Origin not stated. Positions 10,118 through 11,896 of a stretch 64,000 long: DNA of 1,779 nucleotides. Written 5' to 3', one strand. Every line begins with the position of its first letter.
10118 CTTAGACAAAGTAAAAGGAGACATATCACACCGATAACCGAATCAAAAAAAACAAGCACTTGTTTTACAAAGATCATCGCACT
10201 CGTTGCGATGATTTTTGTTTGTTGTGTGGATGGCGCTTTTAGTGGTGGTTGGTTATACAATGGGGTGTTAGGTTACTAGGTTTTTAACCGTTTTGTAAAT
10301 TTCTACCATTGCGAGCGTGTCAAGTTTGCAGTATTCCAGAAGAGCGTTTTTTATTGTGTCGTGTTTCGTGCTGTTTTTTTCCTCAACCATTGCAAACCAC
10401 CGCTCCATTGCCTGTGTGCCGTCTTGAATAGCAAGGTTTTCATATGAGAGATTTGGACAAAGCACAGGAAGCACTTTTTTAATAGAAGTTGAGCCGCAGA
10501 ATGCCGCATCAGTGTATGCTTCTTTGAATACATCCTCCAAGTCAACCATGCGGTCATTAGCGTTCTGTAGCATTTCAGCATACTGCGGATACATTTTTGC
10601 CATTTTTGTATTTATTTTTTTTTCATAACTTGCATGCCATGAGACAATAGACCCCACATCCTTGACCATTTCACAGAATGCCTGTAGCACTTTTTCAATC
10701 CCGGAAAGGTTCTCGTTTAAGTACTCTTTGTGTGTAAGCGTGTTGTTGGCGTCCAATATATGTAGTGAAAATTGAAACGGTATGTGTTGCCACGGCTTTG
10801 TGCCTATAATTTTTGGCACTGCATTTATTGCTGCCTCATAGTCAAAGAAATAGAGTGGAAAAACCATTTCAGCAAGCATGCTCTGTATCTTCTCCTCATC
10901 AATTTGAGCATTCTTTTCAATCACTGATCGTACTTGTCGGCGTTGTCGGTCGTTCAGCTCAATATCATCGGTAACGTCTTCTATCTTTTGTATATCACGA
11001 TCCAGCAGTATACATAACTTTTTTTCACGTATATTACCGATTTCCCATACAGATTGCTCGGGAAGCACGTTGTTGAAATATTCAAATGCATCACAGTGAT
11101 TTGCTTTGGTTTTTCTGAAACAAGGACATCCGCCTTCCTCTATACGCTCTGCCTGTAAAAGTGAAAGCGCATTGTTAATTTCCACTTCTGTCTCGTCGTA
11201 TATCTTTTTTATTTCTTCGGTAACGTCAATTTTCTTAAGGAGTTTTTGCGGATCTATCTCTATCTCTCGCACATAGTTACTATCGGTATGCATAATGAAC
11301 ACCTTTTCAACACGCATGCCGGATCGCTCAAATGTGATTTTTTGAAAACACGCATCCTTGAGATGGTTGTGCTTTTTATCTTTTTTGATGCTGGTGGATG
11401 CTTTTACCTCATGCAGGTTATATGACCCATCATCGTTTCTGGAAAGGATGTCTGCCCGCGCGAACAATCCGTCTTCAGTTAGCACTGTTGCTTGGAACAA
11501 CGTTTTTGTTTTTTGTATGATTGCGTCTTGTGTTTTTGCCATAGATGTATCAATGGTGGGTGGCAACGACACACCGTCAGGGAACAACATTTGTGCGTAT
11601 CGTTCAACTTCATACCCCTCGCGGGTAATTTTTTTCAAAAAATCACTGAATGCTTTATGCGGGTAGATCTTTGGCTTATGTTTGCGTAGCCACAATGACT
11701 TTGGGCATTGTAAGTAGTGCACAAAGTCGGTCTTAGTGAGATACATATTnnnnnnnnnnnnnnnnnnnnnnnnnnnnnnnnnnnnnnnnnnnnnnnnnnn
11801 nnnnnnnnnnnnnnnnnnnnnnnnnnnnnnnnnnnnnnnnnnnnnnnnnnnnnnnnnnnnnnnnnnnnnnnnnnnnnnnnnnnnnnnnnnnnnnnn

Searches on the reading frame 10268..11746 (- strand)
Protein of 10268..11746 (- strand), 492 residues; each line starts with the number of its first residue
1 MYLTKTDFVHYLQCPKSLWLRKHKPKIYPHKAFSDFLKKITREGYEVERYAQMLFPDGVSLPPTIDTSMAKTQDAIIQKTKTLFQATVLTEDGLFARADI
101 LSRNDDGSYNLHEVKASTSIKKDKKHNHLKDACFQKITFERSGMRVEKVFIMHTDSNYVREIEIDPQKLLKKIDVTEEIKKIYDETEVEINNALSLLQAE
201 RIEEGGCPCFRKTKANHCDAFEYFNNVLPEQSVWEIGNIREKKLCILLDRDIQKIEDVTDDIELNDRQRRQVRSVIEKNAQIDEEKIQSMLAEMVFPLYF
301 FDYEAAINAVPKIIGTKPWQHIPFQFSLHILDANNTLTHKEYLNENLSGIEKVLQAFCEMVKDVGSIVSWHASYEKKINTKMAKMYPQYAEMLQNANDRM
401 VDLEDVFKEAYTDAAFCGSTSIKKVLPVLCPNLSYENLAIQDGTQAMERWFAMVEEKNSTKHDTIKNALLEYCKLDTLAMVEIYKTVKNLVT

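Call 44: find_encoding_contigs(protein=window:10268-11746:-, flank=2000, max_places=3)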
Protein window:10268-11746:- (492 aa): no gene with exactly this product is on record in the collection.

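Call 45: search_protein_families(library=pfam, proteins=[window:10268-11746:-], max_evalue=0.001)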
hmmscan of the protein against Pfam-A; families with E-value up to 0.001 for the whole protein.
window:10268-11746:- (492 aa): 2 families
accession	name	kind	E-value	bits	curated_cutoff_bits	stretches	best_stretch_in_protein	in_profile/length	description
PF11074.14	DUF2779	-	7.7e-35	120.4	23.3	1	299-421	1-126/126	Domain of unknown function(DUF2779)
PF13482.12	RNase_H_2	-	1.1e-07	32.4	22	1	320-486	14-163/165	RNase_H superfamily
